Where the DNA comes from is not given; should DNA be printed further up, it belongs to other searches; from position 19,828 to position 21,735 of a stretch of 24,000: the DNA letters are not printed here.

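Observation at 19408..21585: Two-gene cassette of unknown function inside a restriction/repair island: candidate undescribed defence or anti-defence module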

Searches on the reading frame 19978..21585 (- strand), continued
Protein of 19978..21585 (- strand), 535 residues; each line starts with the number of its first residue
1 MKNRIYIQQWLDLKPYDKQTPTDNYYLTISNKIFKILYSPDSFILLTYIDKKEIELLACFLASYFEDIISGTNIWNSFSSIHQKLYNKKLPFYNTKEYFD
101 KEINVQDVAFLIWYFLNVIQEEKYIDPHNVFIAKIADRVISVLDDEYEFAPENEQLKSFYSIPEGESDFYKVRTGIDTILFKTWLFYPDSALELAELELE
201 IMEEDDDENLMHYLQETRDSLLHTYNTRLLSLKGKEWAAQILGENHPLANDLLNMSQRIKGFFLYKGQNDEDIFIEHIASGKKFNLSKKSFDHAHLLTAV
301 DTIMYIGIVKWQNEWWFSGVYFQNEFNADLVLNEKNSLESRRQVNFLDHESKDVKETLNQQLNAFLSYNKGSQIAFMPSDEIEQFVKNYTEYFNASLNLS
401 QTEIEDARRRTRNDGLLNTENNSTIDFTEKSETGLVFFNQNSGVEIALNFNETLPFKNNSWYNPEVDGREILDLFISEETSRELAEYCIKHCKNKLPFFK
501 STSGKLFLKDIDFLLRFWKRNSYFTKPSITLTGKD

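Call 45: search_protein_families(library=pfam, alignment_id=A5, max_evalue=0.00001)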
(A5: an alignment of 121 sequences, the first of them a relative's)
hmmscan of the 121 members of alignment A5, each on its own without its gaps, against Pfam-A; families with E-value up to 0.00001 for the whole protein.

A. member 1, L047:2290-3276:+ (329 aa): 0 families

B. families by the number of members that match (of 121 scanned): 155 families (the first 25 are shown)
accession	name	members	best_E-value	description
PF18962.6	Por_Secre_tail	7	9.7e-13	Secretion system C-terminal sorting domain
PF13715.12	CarbopepD_reg_2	4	3.7e-22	CarboxypepD_reg-like domain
PF13620.12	CarboxypepD_reg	4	1.9e-13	Carboxypeptidase regulatory-like domain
PF14403.11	CP_ATPgrasp_2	3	2e-162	Circularly permuted ATP-grasp type 2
PF04174.18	CP_ATPgrasp_1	3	4.1e-143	A circularly permuted ATPgrasp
PF01420.25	Methylase_S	3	9.2e-55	Type I restriction modification DNA specificity domain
PF02308.21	MgtC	3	1.2e-34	MgtC family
PF01292.26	Ni_hydr_CYTB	3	1.2e-28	Prokaryotic cytochrome b561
PF02498.22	Bro-N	3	7.3e-14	BRO family, N-terminal domain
PF12681.13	Glyoxalase_2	3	1.2e-10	Glyoxalase-like domain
PF00903.31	Glyoxalase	3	5.3e-06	Glyoxalase/Bleomycin resistance protein/Dioxygenase superfamily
PF00425.24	Chorismate_bind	2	1.6e-57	chorismate binding enzyme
PF01220.24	DHquinase_II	2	6.6e-52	Dehydroquinase class II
PF04851.21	ResIII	2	2e-38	Type III restriction enzyme, res subunit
PF07669.17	Eco57I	2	5.3e-36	Eco57I restriction-modification methylase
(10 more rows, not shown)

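Call 50: find_related_loci(query=A2, collection=viral_contigs, flank=8000)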
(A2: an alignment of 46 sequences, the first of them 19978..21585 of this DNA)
Query A2 (535 aa) in viral_contigs; peptide patterns used: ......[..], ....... (x = any residue, [..] = any of these).
61 stretches matched a pattern, but none encodes a relative of the query by tblastn (E <= 1e-3).

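Call 51: search_protein_families(library=phrogs, proteins=[window:19978-21585:-], max_evalue=0.1)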
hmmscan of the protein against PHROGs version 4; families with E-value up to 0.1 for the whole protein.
window:19978-21585:- (535 aa): 2 families
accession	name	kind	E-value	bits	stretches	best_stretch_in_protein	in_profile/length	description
phrog_7843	-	unknown function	0.054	14.2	0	184-207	18-41/59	-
phrog_30758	-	unknown function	0.062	14.1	0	505-528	25-49/53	-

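Call 53: search_dna_similar(query=window:19978-21585:-, collection=plasmids, mode=protein, max_evalue=0.001)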
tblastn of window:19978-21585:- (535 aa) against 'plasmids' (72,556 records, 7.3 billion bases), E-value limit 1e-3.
Records with a match: 3; places in all: 3; records where one place covers at least 80% of the query: 1.
Best place of each record, by identity: <60% 3.
By first word of the organism name: Persicobacter 1; Parabacteroides 1; Phocaeicola 1.
By predicted mobility (MOB-suite, as given by PLSDB): non-mobilizable 3.
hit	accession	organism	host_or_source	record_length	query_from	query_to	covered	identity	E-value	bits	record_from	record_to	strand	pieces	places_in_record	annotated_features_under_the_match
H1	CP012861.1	Persicobacter sp. JZB09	cell culture,soil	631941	2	533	99%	44.2%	7e-144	465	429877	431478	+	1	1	record has no annotation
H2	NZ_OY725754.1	Parabacteroides distasonis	-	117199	1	247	46%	30.4%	7e-24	114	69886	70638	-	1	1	DUF3843 family protein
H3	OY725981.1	Phocaeicola massiliensis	-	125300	2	160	30%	37.1%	2e-22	109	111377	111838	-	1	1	record has no annotation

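Call 54: find_encoding_contigs(protein=P0121, flank=10000, max_places=2)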
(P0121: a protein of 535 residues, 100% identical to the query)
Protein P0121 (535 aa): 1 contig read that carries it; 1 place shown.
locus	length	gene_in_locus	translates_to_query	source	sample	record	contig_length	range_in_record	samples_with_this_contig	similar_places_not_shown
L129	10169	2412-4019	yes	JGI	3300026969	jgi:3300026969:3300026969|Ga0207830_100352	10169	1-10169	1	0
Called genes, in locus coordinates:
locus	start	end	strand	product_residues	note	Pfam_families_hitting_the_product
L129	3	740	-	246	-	?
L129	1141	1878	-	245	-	PF12787:EcsC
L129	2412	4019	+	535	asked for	PF12954:DUF3843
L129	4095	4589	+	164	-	-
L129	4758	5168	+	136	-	PF03852:Vsr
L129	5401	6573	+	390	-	PF00145:DNA_methylase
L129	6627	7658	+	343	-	PF00145:DNA_methylase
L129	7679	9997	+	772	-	-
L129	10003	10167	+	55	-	?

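Call 59: search_protein_families(library=padloc, alignment_id=A5, max_evalue=1e-10)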
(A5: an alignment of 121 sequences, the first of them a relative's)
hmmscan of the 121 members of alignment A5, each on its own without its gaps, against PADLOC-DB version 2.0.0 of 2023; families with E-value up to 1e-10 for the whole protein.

A. member 1, L047:2290-3276:+ (329 aa): 0 families

B. families by the number of members that match (of 121 scanned): 195 families (the first 25 are shown)
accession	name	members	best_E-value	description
PDLC04920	PDC-S13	3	3.2e-124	-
PDLC03099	Specificity_I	3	2e-87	Type I specificity subunit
PDLC03090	Specificity_I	3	6.7e-69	Type I specificity subunit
PDLC03108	Specificity_I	3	7.9e-62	Type I specificity subunit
PDLC04137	mad5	3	3.7e-56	mads_5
PDLC03162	Specificity_I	3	2.7e-54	Type I specificity subunit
PDLC03119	Specificity_I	3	6.1e-49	Type I specificity subunit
PDLC03068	Specificity_I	3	1.7e-48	Type I specificity subunit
PDLC03157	Specificity_I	3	3.2e-48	Type I specificity subunit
PDLC03054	Specificity_I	3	5.5e-47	Type I specificity subunit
PDLC03084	Specificity_I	3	1.5e-45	Type I specificity subunit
PDLC03194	Specificity_I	3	1.3e-44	Type I specificity subunit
PDLC03169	Specificity_I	3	1.8e-44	Type I specificity subunit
PDLC03089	Specificity_I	3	5.4e-44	Type I specificity subunit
PDLC03178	Specificity_I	3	2.8e-42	Type I specificity subunit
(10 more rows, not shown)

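Call 62: search_protein_families(library=pfam, proteins=[L093:9543-11993:+, L107:8422-10359:+, L077:2940-5417:+, L093:6962-7822:+, L093:2882-3784:+, L093:4203-5051:+, L095:3014-3868:+, L095:7205-8176:+, L107:3143-4144:+, L047:2290-3276:+], max_evalue=0.001)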
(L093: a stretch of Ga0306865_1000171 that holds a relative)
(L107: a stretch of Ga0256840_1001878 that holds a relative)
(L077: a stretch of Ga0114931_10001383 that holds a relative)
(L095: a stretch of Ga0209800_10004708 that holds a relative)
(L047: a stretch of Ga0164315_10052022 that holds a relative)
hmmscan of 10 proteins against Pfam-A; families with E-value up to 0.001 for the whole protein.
L093:9543-11993:+ (816 aa): 6 families
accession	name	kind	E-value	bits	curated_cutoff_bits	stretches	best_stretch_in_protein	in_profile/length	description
PF04851.21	ResIII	-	2e-38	132.3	22.5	1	166-357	3-164/164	Type III restriction enzyme, res subunit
PF08463.15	EcoEI_R_C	-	1.7e-23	84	24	1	656-813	2-163/163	EcoEI R protein C-terminal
PF18766.7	SWI2_SNF2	-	1.4e-15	58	26.7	1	170-391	1-191/221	SWI2/SNF2 ATPase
PF00270.35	DEAD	-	5.2e-12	46.3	26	1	177-358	6-162/167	DEAD/DEAH box helicase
PF00271.37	Helicase_C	-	2e-07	31.7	23.5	1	445-549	12-108/110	Helicase conserved C-terminal domain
PF04313.20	HSDR_N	-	4.4e-05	23.9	25.1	0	1-96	2-165/198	Type I restriction enzyme R protein N terminus (HSDR_N)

L107:8422-10359:+ (645 aa): 5 families
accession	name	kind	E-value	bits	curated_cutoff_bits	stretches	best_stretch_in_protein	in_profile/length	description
PF04851.21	ResIII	-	1.8e-36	126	22.5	1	160-377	3-164/164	Type III restriction enzyme, res subunit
PF18766.7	SWI2_SNF2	-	1.1e-17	64.9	26.7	1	244-411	46-191/221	SWI2/SNF2 ATPase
PF00270.35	DEAD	-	2.6e-08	34.2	26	1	165-378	4-162/167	DEAD/DEAH box helicase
PF00271.37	Helicase_C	-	2.8e-06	28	23.5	1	464-570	11-109/110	Helicase conserved C-terminal domain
PF04313.20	HSDR_N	-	6.3e-05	23.4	25.1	0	49-92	123-167/198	Type I restriction enzyme R protein N terminus (HSDR_N)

L077:2940-5417:+ (825 aa): 6 families
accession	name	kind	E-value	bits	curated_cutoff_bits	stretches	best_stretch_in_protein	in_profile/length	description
PF04851.21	ResIII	-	5.1e-38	131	22.5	1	160-355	3-164/164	Type III restriction enzyme, res subunit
PF08463.15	EcoEI_R_C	-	7.3e-26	91.6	24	1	663-820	1-163/163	EcoEI R protein C-terminal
PF18766.7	SWI2_SNF2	-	5.4e-18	65.9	26.7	1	164-388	1-190/221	SWI2/SNF2 ATPase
PF00270.35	DEAD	-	4.2e-11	43.3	26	1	171-355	6-162/167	DEAD/DEAH box helicase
PF04313.20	HSDR_N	-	5.8e-07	30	25.1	0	49-111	123-182/198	Type I restriction enzyme R protein N terminus (HSDR_N)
PF00271.37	Helicase_C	-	1.8e-06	28.6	23.5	1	440-548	10-109/110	Helicase conserved C-terminal domain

L093:6962-7822:+ (286 aa): 1 family
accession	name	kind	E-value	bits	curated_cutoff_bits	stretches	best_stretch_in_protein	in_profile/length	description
PF02498.22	Bro-N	-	7.3e-14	52.6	25.6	1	21-115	1-92/96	BRO family, N-terminal domain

L093:2882-3784:+ (300 aa): 2 families
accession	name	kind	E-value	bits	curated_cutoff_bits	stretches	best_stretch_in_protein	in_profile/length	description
PF10543.14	ORF6N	-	3.8e-32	110.9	27.8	1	9-106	1-86/86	ORF6N domain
PF09669.15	Phage_pRha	-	0.0008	20.4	29.9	0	60-128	28-91/91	Phage regulatory protein Rha (Phage_pRha)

L093:4203-5051:+ (282 aa): 1 family
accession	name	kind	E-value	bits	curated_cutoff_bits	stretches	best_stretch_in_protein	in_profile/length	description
PF04383.19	KilA-N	-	1.1e-21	77.1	23.8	1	19-148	4-106/107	KilA-N domain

L095:3014-3868:+ (284 aa): 1 family
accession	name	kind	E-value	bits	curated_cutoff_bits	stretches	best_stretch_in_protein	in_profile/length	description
PF02498.22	Bro-N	-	4.6e-13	50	25.6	1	20-108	7-87/96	BRO family, N-terminal domain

L095:7205-8176:+ (323 aa): 1 family
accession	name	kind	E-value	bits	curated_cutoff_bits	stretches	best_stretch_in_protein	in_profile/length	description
PF00425.24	Chorismate_bind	-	1.6e-57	195.5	27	1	74-317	3-257/257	chorismate binding enzyme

L107:3143-4144:+ (333 aa): 1 family
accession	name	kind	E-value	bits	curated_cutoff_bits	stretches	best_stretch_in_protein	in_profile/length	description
PF13310.11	Virulence_RhuM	-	1.8e-108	362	33.7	1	63-309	1-250/252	Virulence protein RhuM family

L047:2290-3276:+ (329 aa): 0 families

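Call 69: fold_search(model_id=the predicted structure, library=viral)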
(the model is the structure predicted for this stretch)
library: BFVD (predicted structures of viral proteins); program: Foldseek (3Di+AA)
matches with E <= 10: 382; with E <= 0.001: 0
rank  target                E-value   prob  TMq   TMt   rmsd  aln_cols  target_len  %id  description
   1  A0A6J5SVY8            6.5e-02  0.10  0.09  0.09  21.0       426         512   10  Uncharacterized protein [uncultured Caudovirales phage]
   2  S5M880                2.3e-01  0.99  0.10  0.25   4.1        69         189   12  Uncharacterized protein [Bacillus phage Basilisk]
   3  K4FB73                3.5e-01  0.77  0.10  0.37   9.8       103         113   14  Uncharacterized protein [Cronobacter phage vB_CsaM_GAP32]
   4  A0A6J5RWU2            4.2e-01  0.99  0.11  0.61   3.5        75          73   19  CspC Cold shock proteins [uncultured Caudovirales phage]
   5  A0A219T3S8            4.6e-01  0.03  0.08  0.06  30.6       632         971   10  RNA-dependent RNA polymerase (Fragment) [Emaravirus cajani]
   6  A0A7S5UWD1            5.5e-01  0.90  0.09  0.54   6.6        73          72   12  (no name in the UniProt tables at hand)
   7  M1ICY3                6.3e-01  0.11  0.12  0.08  17.4       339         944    8  (no name in the UniProt tables at hand)
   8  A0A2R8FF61            6.6e-01  0.06  0.07  0.13  18.7       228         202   11  F-box domain-containing protein [Brazilian cedratvirus IHUMI]
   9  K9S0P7                7.2e-01  0.38  0.10  0.14   6.4        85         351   10  (no name in the UniProt tables at hand)
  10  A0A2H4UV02            7.2e-01  0.33  0.10  0.19  13.3       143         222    8  DNA-directed RNA polymerase subunit Rpb7 [Bodo saltans virus]
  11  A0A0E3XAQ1            7.5e-01  0.80  0.11  0.24  10.2        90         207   11  Uncharacterized protein [Bacillus phage Stills]
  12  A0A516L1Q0            8.2e-01  0.28  0.11  0.26  10.8       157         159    8  (no name in the UniProt tables at hand)
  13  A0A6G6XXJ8            8.6e-01  0.85  0.10  0.24   6.6        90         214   10  (no name in the UniProt tables at hand)
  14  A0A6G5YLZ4            8.6e-01  0.77  0.12  0.11   8.1        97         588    9  (no name in the UniProt tables at hand)
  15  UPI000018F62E         8.6e-01  0.06  0.14  0.11  23.6       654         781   13  (no name look-up for this kind of identifier)
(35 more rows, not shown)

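Call 92: get_annotated_region(hit=H2, flank=7000)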
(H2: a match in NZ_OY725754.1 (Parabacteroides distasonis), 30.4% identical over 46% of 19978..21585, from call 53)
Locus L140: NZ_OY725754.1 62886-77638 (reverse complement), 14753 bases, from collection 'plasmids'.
description: Parabacteroides distasonis strain Parabacteroides distasonis TSDC17.2-1.1 plasmid 9, complete sequence
organism: Parabacteroides distasonis (NCBI taxid 823)
taxonomy: Bacteria; Bacteroidota; Bacteroidia; Bacteroidales; Tannerellaceae; Parabacteroides; Parabacteroides distasonis
host: -; source: -; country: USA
typing (MOB-suite, as given by PLSDB): non-mobilizable
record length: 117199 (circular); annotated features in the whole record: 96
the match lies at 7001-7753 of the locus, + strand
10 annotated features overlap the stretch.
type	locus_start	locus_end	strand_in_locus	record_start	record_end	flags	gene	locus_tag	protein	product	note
CDS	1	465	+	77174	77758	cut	-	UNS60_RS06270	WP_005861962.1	50S ribosomal protein L25/general stress protein Ctc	GO:0006412 - translation [Evidence IEA]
CDS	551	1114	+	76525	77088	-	pth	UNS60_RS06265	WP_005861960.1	aminoacyl-tRNA hydrolase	GO:0006412 - translation [Evidence IEA]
CDS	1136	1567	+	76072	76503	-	-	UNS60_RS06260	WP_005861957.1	RNA-binding S4 domain-containing protein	-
CDS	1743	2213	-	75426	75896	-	-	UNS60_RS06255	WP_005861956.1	toxin-antitoxin system YwqK family antitoxin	-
CDS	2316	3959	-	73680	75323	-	-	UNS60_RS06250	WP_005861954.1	Ig-like domain-containing protein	-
CDS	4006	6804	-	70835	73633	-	-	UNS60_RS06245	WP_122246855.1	TonB-dependent receptor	-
CDS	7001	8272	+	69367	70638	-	-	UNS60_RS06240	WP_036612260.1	DUF3843 family protein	-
CDS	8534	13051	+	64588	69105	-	gltB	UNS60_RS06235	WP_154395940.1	glutamate synthase large subunit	GO:0006537 - glutamate biosynthetic process [Evidence IEA]; GO:0006807 - nitrogen compound metabolic process [Evidence ...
CDS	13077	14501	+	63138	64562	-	-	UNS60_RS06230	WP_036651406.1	glutamate synthase subunit beta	-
CDS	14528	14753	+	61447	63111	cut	asnB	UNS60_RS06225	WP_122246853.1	asparagine synthase B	GO:0006529 - asparagine biosynthetic process [Evidence IEA]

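Call 93: get_annotated_region(hit=H1, flank=7000)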
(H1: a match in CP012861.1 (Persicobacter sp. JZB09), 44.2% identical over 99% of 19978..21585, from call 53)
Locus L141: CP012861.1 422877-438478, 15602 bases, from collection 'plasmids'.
description: Persicobacter sp. JZB09 plasmid JZB09-Plasmid3, complete sequence
organism: Persicobacter sp. JZB09 (NCBI taxid 1085624)
taxonomy: Bacteria; Bacteroidota; Cytophagia; Cytophagales; Persicobacteraceae; Persicobacter; Persicobacter sp. JZB09
host: -; source: cell culture,soil; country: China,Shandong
typing (MOB-suite, as given by PLSDB): non-mobilizable
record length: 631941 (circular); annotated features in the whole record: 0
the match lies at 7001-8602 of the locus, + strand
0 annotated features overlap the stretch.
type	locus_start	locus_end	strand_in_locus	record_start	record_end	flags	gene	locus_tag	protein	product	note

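Call 106: find_encoding_contigs(protein=P0190, flank=7000, max_places=1)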
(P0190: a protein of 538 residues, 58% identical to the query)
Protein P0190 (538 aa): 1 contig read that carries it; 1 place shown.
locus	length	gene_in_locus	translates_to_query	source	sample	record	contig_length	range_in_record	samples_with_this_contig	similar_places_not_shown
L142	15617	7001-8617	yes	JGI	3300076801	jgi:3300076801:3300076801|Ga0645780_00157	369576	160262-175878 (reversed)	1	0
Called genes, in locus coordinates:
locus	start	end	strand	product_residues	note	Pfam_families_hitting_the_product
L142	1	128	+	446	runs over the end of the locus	PF08486:SpoIID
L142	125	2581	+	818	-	PF02927:CelD_N, PF00759:Glyco_hydro_9, PF01522:Polysacc_deac_1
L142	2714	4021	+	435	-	PF11700:ATG22, PF07690:MFS_1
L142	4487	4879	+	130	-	PF03625:DUF302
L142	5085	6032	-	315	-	PF00248:Aldo_ket_red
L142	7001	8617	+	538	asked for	PF12954:DUF3843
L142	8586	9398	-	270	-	PF12787:EcsC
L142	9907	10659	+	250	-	PF08378:NERD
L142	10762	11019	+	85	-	-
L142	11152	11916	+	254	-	PF13391:HNH_2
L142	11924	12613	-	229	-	-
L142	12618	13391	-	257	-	-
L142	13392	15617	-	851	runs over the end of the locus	PF13589:HATPase_c_3, PF02518:HATPase_c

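Call 107: find_encoding_contigs(protein=P0192, flank=7000, max_places=1)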
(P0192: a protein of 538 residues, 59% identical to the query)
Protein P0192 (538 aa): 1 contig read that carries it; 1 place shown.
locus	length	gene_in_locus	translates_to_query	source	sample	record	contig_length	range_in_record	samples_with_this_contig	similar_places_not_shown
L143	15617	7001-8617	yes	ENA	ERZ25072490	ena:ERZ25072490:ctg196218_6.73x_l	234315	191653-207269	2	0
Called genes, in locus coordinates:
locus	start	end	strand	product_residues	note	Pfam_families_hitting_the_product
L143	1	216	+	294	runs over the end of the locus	PF13276:HTH_21, PF24764:rva_4 (weak), PF00665:rve, PF13683:rve_3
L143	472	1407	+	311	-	-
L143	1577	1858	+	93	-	PF05015:HigB-like_toxin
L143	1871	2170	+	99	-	PF01381:HTH_3, PF13443:HTH_26 (faint)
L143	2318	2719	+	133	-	-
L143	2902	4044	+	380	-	PF20042:DUF6444, PF03050:DDE_Tnp_IS66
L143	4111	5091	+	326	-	PF13737:DDE_Tnp_1_5, PF01609:DDE_Tnp_1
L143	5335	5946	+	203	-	-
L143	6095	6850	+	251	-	PF01965:DJ-1_PfpI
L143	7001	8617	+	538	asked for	PF12954:DUF3843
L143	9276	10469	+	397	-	PF14319:Zn_Tnp_IS91, PF04986:Y2_Tnp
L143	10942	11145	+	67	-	-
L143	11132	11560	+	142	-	PF13470:PIN_3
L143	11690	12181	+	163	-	PF10604:Polyketide_cyc2 (weak)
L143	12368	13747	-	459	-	PF13701:DDE_Tnp_1_4, PF01609:DDE_Tnp_1 (weak)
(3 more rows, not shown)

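Call 108: find_encoding_contigs(protein=P0236, flank=7000, max_places=1)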
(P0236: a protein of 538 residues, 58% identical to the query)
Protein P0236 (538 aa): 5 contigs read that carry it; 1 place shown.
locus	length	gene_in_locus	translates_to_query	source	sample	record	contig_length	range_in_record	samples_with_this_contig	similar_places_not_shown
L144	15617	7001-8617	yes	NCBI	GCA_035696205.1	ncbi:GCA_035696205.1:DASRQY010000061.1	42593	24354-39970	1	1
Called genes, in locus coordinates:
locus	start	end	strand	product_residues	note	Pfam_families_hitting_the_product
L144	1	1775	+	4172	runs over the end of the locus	PF00109:ketoacyl-synt, PF02801:Ketoacyl-synt_C, PF16197:KAsynt_C_assoc, PF22336:RhiE-like_linker, PF22621:CurL-like_PKS_C, PF00550:PP-binding, PF00668:Condensation, PF00501:AMP-binding, +12 more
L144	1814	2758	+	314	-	PF00291:PALP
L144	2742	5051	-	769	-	PF06452:CBM9_1, PF19313:DUF5916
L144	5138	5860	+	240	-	PF00975:Thioesterase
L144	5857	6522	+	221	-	PF22624:AASDHPPT_N, PF01648:ACPS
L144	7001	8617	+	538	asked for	PF12954:DUF3843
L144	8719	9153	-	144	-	PF07366:SnoaL, PF12680:SnoaL_2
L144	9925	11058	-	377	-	PF01637:ATPase_2, PF13173:AAA_14 (faint)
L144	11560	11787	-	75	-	PF09827:CRISPR_Cas2 (weak)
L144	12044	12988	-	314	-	PF01134:GIDA (faint), PF07992:Pyr_redox_2, PF13738:Pyr_redox_3, PF00070:Pyr_redox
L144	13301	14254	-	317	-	-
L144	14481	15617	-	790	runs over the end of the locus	PF13620:CarboxypepD_reg, PF13715:CarbopepD_reg_2, PF07715:Plug, PF00593:TonB_dep_Rec_b-barrel, PF25183:OMP_b-brl_4 (weak)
